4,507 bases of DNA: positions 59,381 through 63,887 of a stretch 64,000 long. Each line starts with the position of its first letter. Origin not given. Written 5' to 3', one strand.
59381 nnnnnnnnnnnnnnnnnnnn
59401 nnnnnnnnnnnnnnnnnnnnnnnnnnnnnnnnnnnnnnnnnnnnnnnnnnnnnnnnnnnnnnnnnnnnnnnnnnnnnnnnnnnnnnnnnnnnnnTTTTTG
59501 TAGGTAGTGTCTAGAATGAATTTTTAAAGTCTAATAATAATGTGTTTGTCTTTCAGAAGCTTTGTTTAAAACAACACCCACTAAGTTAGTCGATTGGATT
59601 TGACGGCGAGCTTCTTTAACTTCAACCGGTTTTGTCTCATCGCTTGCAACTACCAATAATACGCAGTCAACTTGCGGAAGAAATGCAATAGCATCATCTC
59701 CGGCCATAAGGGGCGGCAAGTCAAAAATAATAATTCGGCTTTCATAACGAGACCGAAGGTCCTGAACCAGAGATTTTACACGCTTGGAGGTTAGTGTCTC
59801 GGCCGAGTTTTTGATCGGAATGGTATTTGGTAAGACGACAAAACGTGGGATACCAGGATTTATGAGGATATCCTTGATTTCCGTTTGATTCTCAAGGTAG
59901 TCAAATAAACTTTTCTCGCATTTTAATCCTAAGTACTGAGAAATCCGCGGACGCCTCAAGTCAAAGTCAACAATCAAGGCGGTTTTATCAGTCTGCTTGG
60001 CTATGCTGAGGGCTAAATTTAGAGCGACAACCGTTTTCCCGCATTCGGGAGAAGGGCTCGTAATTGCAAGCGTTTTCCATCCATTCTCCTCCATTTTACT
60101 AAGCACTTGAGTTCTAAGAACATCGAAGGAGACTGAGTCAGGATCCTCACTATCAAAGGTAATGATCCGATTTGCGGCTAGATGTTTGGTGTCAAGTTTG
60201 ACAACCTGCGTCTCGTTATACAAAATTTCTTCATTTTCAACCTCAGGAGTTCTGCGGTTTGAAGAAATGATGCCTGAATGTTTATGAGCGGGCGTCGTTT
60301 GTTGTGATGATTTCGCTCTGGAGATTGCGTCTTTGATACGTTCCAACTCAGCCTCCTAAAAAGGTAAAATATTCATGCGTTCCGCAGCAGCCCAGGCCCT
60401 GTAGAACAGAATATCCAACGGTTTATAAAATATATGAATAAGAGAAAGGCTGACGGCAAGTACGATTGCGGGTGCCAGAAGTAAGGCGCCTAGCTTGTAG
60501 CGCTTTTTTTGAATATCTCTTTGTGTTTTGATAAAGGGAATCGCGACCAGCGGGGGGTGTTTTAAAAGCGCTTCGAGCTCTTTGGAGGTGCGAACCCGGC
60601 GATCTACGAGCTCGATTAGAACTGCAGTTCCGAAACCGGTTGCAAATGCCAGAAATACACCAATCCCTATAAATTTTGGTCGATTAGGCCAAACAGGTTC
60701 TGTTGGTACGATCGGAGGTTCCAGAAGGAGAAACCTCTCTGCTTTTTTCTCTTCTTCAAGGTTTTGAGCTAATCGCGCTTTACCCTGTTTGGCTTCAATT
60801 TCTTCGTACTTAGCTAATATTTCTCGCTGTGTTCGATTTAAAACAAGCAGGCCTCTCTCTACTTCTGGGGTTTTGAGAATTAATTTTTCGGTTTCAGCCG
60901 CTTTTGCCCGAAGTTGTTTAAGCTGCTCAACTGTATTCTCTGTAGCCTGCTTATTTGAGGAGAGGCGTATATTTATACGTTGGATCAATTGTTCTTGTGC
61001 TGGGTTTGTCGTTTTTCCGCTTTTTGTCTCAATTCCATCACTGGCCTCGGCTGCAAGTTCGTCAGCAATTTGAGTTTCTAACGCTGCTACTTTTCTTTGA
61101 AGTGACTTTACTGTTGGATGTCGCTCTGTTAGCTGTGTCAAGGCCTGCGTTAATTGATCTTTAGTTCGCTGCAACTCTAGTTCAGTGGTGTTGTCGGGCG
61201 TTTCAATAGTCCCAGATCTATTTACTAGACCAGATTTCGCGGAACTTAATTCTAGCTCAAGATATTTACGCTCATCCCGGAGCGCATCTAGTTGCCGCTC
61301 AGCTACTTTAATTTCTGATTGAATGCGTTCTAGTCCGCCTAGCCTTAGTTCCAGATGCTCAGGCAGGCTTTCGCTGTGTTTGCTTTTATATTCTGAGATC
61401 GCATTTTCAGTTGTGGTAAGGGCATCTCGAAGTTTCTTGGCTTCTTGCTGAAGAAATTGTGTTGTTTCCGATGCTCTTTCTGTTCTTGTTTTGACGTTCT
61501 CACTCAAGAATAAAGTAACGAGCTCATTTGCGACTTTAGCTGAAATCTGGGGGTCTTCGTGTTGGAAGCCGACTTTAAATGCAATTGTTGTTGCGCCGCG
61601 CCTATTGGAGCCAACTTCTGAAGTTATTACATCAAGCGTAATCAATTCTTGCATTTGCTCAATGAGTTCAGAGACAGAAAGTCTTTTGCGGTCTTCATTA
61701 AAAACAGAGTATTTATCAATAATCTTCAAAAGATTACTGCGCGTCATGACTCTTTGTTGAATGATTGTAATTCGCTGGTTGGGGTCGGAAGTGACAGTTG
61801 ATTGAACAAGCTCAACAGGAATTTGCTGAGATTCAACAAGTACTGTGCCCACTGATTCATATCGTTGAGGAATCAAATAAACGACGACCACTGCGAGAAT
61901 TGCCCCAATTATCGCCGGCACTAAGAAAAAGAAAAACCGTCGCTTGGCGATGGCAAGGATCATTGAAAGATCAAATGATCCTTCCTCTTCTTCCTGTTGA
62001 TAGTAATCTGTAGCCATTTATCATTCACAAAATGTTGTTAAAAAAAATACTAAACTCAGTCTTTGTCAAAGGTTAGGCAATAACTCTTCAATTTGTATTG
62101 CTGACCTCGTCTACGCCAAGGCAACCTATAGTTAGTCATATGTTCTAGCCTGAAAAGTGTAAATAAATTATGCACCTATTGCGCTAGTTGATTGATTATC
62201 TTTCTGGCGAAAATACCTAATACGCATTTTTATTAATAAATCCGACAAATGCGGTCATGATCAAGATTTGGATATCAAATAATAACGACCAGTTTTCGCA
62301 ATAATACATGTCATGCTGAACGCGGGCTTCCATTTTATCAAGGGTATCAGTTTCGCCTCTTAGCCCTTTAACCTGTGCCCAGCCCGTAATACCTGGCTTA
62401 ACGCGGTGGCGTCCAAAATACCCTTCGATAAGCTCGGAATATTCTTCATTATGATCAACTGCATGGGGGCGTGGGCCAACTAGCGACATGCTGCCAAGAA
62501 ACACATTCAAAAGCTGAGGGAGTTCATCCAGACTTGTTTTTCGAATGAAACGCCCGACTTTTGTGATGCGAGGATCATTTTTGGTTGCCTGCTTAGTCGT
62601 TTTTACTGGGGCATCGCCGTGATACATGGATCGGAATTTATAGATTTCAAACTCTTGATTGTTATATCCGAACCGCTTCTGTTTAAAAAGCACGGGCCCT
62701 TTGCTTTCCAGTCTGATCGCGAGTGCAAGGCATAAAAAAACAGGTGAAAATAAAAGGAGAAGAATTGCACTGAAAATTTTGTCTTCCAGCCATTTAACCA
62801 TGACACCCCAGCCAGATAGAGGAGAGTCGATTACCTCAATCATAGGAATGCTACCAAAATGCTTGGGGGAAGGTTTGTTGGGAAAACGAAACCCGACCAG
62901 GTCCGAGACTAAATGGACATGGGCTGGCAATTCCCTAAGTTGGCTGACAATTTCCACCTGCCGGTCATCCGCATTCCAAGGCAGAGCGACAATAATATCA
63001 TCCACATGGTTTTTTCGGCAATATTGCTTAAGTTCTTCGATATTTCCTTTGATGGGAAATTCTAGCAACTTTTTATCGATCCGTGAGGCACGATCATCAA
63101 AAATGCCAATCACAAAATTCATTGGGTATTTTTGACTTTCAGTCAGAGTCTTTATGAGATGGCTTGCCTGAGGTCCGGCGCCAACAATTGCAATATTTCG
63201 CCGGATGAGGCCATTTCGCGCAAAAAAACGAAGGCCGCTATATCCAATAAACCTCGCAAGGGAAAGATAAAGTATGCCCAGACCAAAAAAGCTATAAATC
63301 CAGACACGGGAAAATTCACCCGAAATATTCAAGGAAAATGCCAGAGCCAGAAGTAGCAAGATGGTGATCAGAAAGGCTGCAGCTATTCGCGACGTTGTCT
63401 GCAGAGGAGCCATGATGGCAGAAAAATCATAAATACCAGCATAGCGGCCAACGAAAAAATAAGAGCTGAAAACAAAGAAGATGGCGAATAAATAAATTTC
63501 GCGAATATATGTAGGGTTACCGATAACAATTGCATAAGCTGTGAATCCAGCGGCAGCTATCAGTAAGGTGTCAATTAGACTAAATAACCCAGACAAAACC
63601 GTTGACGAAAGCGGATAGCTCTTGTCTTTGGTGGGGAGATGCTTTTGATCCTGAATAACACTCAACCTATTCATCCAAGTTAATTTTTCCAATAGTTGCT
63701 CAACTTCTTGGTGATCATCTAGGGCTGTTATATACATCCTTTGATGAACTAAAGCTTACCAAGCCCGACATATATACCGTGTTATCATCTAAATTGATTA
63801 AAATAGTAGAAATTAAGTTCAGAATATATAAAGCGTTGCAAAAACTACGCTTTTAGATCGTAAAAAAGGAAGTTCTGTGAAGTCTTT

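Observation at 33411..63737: Sphingan-type (gel/sps/dps-like) EPS machinery outside the usual context, wired to a VPLPA-CTERM system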

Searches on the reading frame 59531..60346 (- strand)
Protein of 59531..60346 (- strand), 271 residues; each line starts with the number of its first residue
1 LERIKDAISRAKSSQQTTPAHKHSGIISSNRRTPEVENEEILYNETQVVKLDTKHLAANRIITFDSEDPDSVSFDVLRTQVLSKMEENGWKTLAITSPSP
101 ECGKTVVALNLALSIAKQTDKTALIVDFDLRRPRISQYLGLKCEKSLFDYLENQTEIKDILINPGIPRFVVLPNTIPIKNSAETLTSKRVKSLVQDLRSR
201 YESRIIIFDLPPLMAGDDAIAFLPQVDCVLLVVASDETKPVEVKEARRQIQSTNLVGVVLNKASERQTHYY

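Call 5: search_protein_families(library=pfam, proteins=[window:59531-60346:-], max_evalue=0.01)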
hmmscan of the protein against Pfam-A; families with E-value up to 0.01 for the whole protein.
window:59531-60346:- (271 aa): 3 families
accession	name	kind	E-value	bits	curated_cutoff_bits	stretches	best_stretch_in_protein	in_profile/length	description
PF13614.12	AAA_31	-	8.6e-09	36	27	1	96-232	7-146/177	AAA domain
PF10609.15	ParA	-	1.4e-05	25.1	27.1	1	93-256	6-168/246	NUBPL iron-transfer P-loop NTPase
PF01656.29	CbiA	-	2.3e-05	24.8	25.4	1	93-266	1-86/125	CobQ/CobB/MinD/ParA nucleotide binding domain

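Call 6: search_protein_families(library=ncbifam, proteins=[window:59531-60346:-], max_evalue=0.001)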
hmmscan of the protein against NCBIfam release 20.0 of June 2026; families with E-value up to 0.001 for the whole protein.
window:59531-60346:- (271 aa): 10 families
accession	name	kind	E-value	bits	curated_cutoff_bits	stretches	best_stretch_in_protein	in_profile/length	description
TIGR03018.1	pepcterm_TyrKin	hypoth_equivalog_domain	7.5e-50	169.1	230.65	1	74-261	15-207/207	XrtA-associated tyrosine autokinase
TIGR01007.1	eps_fam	subfamily_domain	9.5e-29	100.4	108.05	1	74-270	3-197/204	polysaccharide biosynthesis tyrosine autokinase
NF008568.0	PRK11519.1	equivalog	2.4e-21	75.6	1068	1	76-271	512-706/720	tyrosine-protein kinase Wzc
NF007350.0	PRK09841.1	equivalog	2.1e-20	72.5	1248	1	75-271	516-711/726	tyrosine-protein kinase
TIGR01005.1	eps_transp_fam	subfamily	1.6e-18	66.3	411.7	1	68-263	521-718/754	exopolysaccharide transport protein family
TIGR03029.1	EpsG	equivalog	2.2e-17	63.1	313.8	1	55-261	68-273/274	chain length determinant protein tyrosine kinase EpsG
TIGR01969.1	minD_arch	subfamily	7.6e-09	35.1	201.75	1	93-268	3-175/251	cell division ATPase MinD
TIGR01968.1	minD_bact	equivalog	3.4e-07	29.9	212.9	1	92-212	3-121/261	septum site-determining protein MinD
NF041136.1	MrpORP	equivalog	0.00017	21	450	1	94-145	9-59/365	iron-sulfur cluster carrier protein MrpORP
NF041546.1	ParA_partition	equivalog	0.00019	21.1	180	0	102-129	11-37/203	ParA family partition ATPase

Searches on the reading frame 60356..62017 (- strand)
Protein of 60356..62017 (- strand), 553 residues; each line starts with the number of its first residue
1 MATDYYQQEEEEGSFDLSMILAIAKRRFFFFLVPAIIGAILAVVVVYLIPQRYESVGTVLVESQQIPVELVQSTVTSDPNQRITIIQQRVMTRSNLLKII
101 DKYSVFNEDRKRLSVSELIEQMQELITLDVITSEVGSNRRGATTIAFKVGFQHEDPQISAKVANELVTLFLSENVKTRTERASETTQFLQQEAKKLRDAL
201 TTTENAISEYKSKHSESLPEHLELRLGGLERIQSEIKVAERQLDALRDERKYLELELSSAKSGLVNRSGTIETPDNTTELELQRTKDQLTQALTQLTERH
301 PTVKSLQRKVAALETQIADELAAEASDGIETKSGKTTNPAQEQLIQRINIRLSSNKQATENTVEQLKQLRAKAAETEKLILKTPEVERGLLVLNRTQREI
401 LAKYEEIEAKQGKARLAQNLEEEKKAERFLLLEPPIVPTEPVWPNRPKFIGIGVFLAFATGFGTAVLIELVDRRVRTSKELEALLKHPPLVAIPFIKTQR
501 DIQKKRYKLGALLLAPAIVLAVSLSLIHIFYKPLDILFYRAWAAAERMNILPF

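Call 5: search_protein_families(library=pfam, proteins=[window:60356-62017:-], max_evalue=0.01)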
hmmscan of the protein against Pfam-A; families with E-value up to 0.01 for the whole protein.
window:60356-62017:- (553 aa): 1 family
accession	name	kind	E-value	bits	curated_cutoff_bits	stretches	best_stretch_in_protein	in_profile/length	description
PF02706.20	Wzz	-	7.1e-06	26.7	25.5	1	14-74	2-63/91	Chain length determinant protein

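Call 6: search_protein_families(library=ncbifam, proteins=[window:60356-62017:-], max_evalue=0.001)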
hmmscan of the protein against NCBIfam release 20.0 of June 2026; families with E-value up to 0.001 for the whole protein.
window:60356-62017:- (553 aa): 4 families
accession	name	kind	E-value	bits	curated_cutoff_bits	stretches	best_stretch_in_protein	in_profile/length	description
TIGR03007.1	pepcterm_ChnLen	equivalog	5.9e-72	242.5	278.85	1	20-527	7-494/498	XrtA system polysaccharide chain length determinant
TIGR03017.1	EpsF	equivalog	7.1e-17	61.2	422.75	2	288-491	242-441/444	chain length determinant protein EpsF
NF041864.1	EpsV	equivalog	3.9e-05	22.4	800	0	26-491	31-479/484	PCP family exopolysaccharide biosynthesis protein EpsV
NF008568.0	PRK11519.1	equivalog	0.00036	18.8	1068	1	120-214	203-297/720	tyrosine-protein kinase Wzc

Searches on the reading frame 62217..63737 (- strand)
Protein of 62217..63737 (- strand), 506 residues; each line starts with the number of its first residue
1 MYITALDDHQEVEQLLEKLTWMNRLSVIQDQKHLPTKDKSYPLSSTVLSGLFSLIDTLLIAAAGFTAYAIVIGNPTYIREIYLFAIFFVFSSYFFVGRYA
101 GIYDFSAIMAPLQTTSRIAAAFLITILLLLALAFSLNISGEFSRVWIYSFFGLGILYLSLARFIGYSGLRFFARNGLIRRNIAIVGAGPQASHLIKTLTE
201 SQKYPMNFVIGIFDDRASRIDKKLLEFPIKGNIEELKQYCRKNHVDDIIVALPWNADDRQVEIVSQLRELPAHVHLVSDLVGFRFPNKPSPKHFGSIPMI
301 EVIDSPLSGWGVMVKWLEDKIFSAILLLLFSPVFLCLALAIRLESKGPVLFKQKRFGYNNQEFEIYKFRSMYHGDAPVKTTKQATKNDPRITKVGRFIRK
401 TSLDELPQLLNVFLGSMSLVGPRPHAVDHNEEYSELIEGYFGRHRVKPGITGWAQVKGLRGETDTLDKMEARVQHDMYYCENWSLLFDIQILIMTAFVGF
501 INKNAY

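Call 7: search_protein_families(library=ncbifam, proteins=[window:62217-63737:-], max_evalue=0.001)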
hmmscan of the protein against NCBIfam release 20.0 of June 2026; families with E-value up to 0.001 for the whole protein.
window:62217-63737:- (506 aa): 13 families
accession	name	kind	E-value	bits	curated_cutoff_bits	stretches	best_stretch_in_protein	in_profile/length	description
TIGR03023.1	WcaJ_sugtrans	equivalog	1.1e-148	496.3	410.75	1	55-506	2-453/453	undecaprenyl-phosphate glucose phosphotransferase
TIGR03025.1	EPS_sugtrans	subfamily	6e-140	467.4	295.55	1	54-506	1-445/445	exopolysaccharide biosynthesis polyprenyl glycosylphosphotransferase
NF007518.0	PRK10124.1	equivalog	3.6e-104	349.1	684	1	130-506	95-464/464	undecaprenyl-phosphate glucose phosphotransferase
NF050817.1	PolSacchBiosHfsE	equivalog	1.2e-85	288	750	1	44-495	19-455/467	polysaccharide biosynthesis protein HfsE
TIGR03022.1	WbaP_sugtrans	subfamily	7.9e-84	282.5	403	1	59-506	8-456/456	undecaprenyl-phosphate galactose phosphotransferase WbaP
TIGR03013.1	EpsB_2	subfamily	8.1e-68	229.5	393.35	2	312-498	252-435/443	TIGR03013 family XrtA/PEP-CTERM system glycosyltransferase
NF052601.1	undeca_RfbP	equivalog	8.7e-44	149.6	330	1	311-504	41-240/244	undecaprenyl-phosphate galactose phosphotransferase family protein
NF041877.1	EPS_EpsZ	equivalog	6e-41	140.6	800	1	296-498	247-451/459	exopolysaccharide biosynthesis polyisoprenyl-phosphate hexose-1-phosphate transferase EpsZ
NF011751.0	PRK15204.1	equivalog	2.4e-39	135.3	907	1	124-505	94-475/476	undecaprenyl-phosphate galactose phosphotransferase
NF045514.1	glycotran_HepC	equivalog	3.2e-24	85.4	140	1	312-427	114-214/220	heterocyst development glycosyltransferase HepC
TIGR03570.1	NeuD_NnaD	subfamily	1.9e-05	24.3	160.8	1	182-260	2-73/202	NeuD/PglB/VioB family sugar acetyltransferase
NF003996.0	PRK05472.2-5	equivalog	6.8e-05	22.8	138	1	179-260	77-155/209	redox-sensing transcriptional repressor Rex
NF003990.0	PRK05472.1-4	equivalog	0.00023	20.8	233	1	181-262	86-164/214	redox-sensing transcriptional repressor Rex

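Call 37: search_protein_families(library=pfam, proteins=[window:62217-63737:-], max_evalue=1)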
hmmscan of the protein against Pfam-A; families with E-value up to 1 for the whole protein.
window:62217-63737:- (506 aa): 7 families
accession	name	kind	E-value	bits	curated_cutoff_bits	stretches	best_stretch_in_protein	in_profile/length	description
PF02397.22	Bac_transf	-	4.5e-67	225.5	27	1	315-498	1-176/179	Bacterial sugar transferase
PF13727.12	CoA_binding_3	-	2.3e-28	99.8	25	1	100-277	3-174/175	CoA-binding domain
PF17836.7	PglD_N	-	0.0016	19.4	23.4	1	181-252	1-65/78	PglD N-terminal domain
PF01408.29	GFO_IDH_MocA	-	0.041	15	24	1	181-270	2-85/120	Oxidoreductase family, NAD-binding Rossmann fold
PF03652.20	RuvX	-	0.089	13.6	29.2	1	232-271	39-78/134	Holliday junction resolvase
PF19638.4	DUF6141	-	0.093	13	27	1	66-99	36-72/164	Family of unknown function (DUF6141)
PF03807.23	F420_oxidored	-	0.14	13.2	21.6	1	182-257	2-72/94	NADP oxidoreductase coenzyme F420-dependent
